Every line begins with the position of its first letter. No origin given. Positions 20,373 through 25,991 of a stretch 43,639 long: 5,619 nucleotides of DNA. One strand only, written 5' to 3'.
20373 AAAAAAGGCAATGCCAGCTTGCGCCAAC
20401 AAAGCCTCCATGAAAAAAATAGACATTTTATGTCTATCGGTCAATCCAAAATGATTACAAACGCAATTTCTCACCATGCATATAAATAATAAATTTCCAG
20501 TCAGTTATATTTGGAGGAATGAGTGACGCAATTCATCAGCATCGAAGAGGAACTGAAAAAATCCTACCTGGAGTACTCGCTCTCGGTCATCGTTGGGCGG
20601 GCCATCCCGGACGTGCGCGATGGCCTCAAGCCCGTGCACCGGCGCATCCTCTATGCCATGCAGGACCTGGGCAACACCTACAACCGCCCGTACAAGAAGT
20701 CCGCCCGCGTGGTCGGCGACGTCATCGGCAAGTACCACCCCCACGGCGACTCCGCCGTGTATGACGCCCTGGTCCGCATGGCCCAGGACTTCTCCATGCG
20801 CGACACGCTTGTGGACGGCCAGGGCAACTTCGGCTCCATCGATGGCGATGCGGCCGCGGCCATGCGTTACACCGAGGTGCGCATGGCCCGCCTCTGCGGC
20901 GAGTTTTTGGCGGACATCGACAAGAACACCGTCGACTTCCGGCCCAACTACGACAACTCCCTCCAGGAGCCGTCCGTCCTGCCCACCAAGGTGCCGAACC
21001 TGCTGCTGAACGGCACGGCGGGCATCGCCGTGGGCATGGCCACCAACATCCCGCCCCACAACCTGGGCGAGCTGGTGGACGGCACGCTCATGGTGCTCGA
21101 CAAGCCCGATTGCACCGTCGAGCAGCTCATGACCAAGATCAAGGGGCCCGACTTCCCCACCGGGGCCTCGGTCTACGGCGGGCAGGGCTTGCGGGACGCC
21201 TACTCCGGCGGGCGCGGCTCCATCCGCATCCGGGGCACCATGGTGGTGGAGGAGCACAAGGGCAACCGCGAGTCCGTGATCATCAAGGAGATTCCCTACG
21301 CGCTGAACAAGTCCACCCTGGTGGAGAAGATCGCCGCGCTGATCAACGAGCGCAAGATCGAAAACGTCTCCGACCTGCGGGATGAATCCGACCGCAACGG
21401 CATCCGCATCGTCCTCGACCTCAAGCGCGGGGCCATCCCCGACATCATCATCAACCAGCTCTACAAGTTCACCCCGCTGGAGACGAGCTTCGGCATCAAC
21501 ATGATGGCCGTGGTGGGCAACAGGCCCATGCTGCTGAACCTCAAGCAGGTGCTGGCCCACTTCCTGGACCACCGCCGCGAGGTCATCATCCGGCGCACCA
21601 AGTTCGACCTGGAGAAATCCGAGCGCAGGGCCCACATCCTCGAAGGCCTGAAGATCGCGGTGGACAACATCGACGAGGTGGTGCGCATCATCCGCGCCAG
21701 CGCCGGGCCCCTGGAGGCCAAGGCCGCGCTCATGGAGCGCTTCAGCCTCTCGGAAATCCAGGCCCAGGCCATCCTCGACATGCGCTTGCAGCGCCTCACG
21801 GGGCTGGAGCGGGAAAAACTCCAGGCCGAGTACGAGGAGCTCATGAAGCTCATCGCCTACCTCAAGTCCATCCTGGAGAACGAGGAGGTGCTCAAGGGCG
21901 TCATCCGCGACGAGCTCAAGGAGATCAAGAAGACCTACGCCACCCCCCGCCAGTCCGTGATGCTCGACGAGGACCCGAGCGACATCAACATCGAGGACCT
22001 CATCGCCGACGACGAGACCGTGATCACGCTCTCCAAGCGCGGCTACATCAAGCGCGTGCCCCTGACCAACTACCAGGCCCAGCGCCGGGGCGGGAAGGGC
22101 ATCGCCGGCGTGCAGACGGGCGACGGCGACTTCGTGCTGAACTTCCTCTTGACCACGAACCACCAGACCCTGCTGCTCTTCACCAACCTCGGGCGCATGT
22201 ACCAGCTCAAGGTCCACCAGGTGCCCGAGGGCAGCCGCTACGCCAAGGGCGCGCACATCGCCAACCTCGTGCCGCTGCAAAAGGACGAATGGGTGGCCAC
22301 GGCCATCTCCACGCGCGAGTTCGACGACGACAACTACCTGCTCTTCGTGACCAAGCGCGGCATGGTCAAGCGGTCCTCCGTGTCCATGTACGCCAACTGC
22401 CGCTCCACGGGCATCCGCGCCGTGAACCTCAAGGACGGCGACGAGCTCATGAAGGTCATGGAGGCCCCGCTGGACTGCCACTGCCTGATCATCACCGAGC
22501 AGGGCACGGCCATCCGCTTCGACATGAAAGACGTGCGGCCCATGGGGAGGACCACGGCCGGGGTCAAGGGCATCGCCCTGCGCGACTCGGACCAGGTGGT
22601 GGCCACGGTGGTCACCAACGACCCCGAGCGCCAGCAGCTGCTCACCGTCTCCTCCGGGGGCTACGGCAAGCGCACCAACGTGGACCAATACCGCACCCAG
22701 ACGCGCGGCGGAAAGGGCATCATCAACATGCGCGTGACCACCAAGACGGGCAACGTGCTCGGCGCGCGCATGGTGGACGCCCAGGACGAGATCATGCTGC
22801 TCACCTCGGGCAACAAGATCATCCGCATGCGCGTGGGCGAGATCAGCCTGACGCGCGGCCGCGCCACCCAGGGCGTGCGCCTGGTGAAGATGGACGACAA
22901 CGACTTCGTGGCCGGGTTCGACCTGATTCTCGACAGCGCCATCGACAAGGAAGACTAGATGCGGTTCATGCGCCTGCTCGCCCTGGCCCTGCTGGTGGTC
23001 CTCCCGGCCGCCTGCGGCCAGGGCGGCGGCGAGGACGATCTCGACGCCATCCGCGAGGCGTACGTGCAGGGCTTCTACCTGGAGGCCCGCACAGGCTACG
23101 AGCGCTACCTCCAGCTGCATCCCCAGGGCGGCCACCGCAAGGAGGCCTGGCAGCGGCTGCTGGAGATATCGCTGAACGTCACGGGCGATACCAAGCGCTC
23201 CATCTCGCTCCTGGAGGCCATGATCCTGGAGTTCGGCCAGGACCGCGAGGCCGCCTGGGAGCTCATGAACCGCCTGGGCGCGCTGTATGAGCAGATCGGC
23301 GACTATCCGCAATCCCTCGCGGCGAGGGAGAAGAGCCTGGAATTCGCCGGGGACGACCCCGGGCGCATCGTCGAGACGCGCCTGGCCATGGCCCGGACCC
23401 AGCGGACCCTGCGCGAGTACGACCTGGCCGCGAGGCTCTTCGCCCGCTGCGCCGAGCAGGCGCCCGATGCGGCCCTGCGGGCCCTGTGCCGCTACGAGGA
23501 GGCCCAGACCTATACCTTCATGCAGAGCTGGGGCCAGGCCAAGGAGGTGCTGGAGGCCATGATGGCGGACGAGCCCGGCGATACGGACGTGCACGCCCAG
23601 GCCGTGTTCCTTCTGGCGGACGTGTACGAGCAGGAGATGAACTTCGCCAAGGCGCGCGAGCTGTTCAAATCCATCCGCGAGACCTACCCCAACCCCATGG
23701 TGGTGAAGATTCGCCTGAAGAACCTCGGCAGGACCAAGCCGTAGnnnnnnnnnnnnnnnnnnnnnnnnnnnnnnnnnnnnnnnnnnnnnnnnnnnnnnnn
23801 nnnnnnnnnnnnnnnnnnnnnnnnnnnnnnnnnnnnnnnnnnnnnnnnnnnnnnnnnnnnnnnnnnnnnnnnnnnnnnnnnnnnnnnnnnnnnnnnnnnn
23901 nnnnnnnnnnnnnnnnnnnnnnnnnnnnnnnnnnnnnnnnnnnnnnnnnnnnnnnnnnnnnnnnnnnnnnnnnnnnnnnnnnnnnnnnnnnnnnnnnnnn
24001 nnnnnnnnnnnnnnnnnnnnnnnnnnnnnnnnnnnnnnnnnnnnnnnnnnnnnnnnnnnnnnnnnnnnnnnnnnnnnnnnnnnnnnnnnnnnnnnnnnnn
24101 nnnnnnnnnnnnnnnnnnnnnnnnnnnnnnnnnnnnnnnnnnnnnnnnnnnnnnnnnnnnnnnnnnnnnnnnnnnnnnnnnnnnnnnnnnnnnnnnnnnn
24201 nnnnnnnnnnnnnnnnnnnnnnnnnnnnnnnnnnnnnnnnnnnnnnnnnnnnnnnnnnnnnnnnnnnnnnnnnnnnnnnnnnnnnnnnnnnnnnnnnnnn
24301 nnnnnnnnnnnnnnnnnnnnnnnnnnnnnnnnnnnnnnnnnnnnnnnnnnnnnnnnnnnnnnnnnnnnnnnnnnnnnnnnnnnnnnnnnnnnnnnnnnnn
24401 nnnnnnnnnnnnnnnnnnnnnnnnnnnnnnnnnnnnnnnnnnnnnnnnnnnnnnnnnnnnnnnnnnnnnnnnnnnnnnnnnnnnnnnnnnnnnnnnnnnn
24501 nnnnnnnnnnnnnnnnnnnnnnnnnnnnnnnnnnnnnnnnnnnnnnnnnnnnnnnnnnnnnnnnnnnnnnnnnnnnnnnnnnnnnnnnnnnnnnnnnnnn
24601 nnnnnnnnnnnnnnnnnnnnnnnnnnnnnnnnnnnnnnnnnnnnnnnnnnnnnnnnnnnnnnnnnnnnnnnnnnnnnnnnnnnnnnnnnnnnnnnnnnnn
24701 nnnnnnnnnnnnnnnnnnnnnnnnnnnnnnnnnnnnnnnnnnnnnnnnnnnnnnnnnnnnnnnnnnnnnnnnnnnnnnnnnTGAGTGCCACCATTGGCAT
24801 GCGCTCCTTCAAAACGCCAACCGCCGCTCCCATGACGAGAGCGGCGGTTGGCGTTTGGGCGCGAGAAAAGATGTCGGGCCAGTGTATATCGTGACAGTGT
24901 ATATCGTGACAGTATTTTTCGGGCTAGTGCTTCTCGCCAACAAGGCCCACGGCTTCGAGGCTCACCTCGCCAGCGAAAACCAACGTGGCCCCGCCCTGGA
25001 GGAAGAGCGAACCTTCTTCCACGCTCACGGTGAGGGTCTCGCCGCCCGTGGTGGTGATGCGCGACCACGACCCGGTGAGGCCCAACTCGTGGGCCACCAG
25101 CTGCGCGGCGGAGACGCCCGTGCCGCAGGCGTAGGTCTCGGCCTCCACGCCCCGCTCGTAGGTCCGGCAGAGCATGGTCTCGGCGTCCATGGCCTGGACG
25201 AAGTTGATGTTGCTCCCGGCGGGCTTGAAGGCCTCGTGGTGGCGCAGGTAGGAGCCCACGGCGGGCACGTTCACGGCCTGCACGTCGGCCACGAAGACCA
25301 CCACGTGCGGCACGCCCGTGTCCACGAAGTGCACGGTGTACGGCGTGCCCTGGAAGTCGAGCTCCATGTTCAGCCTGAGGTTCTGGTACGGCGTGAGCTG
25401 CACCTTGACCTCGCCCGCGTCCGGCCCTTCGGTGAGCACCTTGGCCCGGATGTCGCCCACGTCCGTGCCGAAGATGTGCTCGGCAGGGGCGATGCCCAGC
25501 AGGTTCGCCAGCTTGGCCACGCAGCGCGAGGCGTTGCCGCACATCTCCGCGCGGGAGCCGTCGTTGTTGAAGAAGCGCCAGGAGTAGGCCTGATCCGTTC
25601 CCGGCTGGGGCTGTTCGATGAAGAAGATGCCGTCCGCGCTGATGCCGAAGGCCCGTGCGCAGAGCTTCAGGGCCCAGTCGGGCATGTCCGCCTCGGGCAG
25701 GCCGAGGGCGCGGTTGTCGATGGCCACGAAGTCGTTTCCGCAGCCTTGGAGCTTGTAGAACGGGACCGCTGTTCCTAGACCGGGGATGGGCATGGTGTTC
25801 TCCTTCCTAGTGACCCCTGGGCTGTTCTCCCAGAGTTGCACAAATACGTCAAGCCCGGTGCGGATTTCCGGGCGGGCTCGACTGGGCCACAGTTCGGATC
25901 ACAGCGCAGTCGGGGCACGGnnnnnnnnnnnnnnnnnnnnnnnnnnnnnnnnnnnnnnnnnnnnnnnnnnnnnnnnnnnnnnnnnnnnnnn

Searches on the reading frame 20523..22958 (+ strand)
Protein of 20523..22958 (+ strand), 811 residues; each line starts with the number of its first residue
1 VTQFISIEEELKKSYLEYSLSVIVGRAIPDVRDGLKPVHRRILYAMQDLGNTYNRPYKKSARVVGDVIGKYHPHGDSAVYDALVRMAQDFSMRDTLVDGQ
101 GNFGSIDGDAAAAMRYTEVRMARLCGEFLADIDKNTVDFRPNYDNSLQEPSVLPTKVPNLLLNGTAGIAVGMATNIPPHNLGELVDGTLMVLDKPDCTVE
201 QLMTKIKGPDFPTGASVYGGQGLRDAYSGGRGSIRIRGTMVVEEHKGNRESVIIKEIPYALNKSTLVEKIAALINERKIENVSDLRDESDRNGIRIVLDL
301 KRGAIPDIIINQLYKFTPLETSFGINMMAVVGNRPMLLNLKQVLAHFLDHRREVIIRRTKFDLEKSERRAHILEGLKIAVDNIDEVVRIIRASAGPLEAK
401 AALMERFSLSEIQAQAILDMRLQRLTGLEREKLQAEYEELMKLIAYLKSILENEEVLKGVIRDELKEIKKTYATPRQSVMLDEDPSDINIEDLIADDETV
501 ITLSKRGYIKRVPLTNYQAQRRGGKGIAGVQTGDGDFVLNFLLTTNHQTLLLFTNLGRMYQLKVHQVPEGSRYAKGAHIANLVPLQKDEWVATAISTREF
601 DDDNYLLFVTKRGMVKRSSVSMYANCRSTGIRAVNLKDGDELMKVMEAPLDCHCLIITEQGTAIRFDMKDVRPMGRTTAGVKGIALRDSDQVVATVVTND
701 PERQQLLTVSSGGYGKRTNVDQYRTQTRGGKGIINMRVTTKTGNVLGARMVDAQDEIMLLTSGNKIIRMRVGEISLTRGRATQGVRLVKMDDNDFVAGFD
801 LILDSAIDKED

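Call 31: search_protein_families(library=pfam, proteins=[window:20523-22958:+], max_evalue=0.00001)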
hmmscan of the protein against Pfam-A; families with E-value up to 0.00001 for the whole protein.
window:20523-22958:+ (811 aa): 2 families
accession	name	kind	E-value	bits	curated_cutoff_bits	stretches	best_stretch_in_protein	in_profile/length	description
PF00521.26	DNA_topoisoIV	-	4e-166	553.6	31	1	26-466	1-432/432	DNA gyrase/topoisomerase IV, subunit A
PF03989.18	DNA_gyraseA_C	-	1.9e-66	219.7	27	6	654-699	3-48/48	DNA gyrase C-terminal domain, beta-propeller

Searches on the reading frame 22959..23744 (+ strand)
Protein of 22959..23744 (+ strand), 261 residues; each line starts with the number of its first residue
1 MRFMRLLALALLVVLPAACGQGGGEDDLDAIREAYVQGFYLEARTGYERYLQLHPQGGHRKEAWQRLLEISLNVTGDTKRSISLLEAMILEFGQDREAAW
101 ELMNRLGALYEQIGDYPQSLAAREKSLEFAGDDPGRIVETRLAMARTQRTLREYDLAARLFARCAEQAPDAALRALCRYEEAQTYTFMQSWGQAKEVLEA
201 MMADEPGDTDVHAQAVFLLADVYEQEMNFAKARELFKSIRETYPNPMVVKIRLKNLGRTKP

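Call 32: search_protein_families(library=pfam, proteins=[window:22959-23744:+], max_evalue=0.00001)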
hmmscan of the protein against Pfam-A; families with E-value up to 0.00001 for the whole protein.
window:22959-23744:+ (261 aa): 6 families
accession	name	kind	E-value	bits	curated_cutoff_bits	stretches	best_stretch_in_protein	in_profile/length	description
PF13428.12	TPR_14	-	8.2e-15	54.3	23.5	0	215-253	3-41/44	Tetratricopeptide repeat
PF14559.12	TPR_19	-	8.2e-11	42.5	25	1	191-246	7-59/68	Tetratricopeptide repeat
PF13424.12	TPR_12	-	1.2e-08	35.5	30.1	1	102-167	5-74/77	Tetratricopeptide repeat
PF13174.12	TPR_6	-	1.6e-08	35.1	26.3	0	214-245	1-32/33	Tetratricopeptide repeat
PF07719.23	TPR_2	-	1.5e-06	28.3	27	0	101-130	2-31/34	Tetratricopeptide repeat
PF13176.12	TPR_7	-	2.6e-06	27.5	27.9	0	142-171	3-32/36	Tetratricopeptide repeat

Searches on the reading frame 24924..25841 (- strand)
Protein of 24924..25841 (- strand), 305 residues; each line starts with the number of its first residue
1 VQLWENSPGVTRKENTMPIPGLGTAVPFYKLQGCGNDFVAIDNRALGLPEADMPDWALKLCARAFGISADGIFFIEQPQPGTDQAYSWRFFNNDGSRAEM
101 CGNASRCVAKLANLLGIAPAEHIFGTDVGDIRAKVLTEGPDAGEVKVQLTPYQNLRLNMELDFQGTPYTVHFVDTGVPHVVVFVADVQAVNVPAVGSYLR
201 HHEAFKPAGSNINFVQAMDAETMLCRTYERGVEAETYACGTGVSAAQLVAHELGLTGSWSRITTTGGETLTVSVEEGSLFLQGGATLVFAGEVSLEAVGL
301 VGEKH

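Call 32: search_protein_families(library=pfam, proteins=[window:24924-25841:-], max_evalue=0.00001)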
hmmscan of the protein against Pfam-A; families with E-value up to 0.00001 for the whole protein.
window:24924-25841:- (305 aa): 1 family
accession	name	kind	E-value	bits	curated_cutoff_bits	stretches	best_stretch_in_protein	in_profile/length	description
PF01678.24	DAP_epimerase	-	5.6e-38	130.2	34.7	2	28-151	1-117/121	Diaminopimelate epimerase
